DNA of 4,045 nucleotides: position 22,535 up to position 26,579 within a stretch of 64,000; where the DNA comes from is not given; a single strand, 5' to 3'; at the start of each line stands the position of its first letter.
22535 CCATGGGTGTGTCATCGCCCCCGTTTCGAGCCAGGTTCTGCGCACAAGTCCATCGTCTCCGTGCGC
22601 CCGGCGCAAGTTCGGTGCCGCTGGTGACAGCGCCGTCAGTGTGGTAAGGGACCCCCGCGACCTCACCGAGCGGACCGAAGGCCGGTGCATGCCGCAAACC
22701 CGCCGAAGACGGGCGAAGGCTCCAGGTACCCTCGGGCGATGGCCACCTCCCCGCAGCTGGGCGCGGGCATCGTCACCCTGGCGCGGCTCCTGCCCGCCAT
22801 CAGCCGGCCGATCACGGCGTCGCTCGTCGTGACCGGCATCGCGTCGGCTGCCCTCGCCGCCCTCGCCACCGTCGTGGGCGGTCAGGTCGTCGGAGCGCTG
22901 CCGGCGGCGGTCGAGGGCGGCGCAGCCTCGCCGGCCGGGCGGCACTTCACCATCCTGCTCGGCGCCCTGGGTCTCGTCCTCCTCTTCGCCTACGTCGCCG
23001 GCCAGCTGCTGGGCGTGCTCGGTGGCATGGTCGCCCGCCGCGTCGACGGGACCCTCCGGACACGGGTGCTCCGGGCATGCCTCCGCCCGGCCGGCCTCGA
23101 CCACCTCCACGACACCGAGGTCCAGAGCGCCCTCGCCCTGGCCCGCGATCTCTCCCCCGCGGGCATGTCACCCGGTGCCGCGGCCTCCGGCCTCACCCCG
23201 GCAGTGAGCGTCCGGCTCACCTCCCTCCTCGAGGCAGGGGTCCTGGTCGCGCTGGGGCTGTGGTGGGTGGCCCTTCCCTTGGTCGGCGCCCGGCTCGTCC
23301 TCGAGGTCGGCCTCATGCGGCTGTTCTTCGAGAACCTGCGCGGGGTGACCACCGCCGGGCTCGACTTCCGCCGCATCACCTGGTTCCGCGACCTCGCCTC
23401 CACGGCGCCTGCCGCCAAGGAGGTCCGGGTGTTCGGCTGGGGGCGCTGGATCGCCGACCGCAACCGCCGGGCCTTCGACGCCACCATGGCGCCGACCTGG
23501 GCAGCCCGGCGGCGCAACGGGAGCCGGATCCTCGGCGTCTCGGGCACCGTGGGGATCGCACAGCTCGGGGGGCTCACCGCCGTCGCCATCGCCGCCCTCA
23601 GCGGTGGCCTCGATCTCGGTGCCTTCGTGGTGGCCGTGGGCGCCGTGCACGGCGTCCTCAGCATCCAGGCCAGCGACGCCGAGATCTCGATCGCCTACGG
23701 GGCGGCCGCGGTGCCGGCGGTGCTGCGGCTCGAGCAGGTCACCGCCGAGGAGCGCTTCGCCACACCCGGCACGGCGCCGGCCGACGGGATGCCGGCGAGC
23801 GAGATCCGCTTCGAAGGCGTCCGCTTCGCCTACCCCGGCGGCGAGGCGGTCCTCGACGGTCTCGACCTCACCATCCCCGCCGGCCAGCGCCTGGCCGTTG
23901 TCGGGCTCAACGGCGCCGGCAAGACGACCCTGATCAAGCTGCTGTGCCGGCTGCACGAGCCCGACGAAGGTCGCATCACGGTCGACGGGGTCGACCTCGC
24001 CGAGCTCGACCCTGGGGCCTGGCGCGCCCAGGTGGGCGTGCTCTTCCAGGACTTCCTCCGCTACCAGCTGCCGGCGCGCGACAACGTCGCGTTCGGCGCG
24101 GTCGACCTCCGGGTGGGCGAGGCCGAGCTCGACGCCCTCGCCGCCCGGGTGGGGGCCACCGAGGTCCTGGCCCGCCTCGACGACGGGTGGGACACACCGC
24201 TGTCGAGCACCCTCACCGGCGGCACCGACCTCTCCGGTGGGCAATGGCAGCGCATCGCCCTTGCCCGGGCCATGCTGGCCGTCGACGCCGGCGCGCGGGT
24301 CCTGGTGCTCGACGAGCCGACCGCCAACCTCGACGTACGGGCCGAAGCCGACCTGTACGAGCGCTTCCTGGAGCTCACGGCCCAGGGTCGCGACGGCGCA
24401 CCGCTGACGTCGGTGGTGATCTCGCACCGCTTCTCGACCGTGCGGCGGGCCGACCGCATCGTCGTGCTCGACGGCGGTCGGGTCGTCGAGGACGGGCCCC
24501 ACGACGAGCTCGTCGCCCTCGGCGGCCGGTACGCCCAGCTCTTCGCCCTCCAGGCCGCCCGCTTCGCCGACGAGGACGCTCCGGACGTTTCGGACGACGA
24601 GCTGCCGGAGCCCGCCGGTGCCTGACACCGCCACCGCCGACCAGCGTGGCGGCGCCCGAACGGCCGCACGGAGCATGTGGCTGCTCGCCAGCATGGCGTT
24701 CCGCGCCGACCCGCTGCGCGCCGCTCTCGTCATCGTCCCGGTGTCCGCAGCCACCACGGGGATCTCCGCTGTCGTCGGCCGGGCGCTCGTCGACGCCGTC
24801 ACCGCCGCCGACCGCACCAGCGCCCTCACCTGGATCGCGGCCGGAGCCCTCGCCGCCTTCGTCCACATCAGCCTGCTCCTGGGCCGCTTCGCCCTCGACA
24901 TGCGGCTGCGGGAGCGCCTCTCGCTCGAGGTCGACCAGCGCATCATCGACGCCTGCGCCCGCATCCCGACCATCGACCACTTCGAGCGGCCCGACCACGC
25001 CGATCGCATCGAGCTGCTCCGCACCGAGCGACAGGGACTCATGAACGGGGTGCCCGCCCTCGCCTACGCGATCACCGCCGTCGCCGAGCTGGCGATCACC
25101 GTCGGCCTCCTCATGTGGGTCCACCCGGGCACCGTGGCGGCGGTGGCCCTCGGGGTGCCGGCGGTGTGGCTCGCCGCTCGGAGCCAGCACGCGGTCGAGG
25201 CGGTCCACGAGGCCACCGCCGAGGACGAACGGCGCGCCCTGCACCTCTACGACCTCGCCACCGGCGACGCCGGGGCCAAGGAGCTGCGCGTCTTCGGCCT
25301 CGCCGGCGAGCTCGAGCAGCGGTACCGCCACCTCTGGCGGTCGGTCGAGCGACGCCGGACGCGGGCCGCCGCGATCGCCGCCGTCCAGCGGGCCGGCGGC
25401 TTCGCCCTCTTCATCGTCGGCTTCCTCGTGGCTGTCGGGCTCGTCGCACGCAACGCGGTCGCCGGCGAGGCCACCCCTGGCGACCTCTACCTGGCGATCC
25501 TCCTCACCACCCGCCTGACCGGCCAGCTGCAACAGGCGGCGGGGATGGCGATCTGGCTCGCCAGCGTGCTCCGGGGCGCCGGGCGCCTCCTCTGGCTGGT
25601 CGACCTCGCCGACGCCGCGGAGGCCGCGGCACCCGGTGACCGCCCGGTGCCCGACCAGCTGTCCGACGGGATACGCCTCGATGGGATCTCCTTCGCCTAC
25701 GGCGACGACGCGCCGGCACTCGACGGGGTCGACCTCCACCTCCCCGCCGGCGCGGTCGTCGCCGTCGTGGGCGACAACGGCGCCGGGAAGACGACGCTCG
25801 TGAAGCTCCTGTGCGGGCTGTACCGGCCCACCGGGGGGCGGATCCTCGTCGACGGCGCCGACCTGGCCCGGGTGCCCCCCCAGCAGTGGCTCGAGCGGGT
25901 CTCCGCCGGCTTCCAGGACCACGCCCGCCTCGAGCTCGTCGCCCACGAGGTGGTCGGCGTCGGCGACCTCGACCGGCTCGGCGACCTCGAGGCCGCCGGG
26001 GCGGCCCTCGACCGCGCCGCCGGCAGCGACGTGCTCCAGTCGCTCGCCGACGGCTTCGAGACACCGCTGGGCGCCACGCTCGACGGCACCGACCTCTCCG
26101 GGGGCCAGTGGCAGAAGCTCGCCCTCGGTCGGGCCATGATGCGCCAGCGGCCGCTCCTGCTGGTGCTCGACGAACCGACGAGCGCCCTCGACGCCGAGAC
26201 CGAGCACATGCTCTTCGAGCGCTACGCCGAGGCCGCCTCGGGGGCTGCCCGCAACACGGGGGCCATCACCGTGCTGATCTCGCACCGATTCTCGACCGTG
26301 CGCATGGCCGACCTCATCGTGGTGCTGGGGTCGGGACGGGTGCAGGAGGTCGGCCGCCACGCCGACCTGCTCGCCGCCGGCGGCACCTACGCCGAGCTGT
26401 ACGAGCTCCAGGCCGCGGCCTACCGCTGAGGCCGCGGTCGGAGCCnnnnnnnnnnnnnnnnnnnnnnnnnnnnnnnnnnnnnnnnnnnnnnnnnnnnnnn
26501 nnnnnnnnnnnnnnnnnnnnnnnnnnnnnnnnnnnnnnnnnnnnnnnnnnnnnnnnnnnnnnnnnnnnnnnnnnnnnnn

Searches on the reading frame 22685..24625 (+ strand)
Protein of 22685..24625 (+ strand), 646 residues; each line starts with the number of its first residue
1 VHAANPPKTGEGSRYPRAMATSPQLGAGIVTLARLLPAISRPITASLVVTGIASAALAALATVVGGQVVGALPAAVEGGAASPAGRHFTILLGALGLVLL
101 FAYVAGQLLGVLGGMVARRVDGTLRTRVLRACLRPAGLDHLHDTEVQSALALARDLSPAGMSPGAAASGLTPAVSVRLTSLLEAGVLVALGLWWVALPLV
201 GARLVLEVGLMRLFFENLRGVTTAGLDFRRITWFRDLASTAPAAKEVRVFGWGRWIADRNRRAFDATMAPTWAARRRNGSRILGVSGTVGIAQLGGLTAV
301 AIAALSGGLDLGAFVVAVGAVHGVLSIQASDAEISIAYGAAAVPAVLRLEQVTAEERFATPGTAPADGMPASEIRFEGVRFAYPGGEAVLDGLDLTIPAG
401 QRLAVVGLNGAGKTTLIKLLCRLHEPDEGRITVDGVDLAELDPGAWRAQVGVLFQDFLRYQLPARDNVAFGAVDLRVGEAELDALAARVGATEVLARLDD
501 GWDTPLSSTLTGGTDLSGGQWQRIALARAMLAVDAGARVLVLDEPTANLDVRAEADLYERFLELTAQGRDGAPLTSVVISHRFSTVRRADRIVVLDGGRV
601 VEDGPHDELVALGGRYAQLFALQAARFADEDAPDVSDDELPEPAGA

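Call 62: search_protein_families(library=pfam, proteins=[window:22685-24625:+], max_evalue=0.00001)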
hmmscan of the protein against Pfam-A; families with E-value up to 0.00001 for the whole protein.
window:22685-24625:+ (646 aa): 2 families
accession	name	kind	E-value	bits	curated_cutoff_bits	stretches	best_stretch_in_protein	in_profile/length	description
PF00005.33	ABC_tran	-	3e-29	102.8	25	1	390-547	1-137/137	ABC transporter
PF13304.12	AAA_21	-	8.6e-07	29.7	27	0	522-567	243-288/304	AAA domain, putative AbiEii toxin, Type IV TA system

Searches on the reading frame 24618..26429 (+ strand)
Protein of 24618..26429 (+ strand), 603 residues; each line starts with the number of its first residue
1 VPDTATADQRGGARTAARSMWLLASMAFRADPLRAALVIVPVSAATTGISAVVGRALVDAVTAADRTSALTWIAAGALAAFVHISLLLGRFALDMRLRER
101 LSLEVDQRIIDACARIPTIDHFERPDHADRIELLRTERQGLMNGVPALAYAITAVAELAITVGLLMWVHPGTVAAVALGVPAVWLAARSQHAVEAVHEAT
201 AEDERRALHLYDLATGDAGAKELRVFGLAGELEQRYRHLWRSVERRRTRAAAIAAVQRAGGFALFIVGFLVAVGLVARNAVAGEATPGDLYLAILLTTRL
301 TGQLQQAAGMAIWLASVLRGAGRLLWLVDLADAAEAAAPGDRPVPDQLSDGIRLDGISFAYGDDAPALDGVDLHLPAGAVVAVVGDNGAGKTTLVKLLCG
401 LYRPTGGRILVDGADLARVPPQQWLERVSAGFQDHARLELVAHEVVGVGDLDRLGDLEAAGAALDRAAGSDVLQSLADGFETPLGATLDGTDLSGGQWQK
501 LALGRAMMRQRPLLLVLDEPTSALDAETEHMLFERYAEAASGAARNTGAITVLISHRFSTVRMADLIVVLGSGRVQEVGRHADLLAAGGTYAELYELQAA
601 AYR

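Call 62: search_protein_families(library=pfam, proteins=[window:24618-26429:+], max_evalue=0.00001)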
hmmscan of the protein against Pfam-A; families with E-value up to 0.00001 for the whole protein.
window:24618-26429:+ (603 aa): 1 family
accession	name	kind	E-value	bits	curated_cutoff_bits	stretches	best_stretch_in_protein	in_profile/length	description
PF00005.33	ABC_tran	-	1.3e-25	91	25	1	368-522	1-137/137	ABC transporter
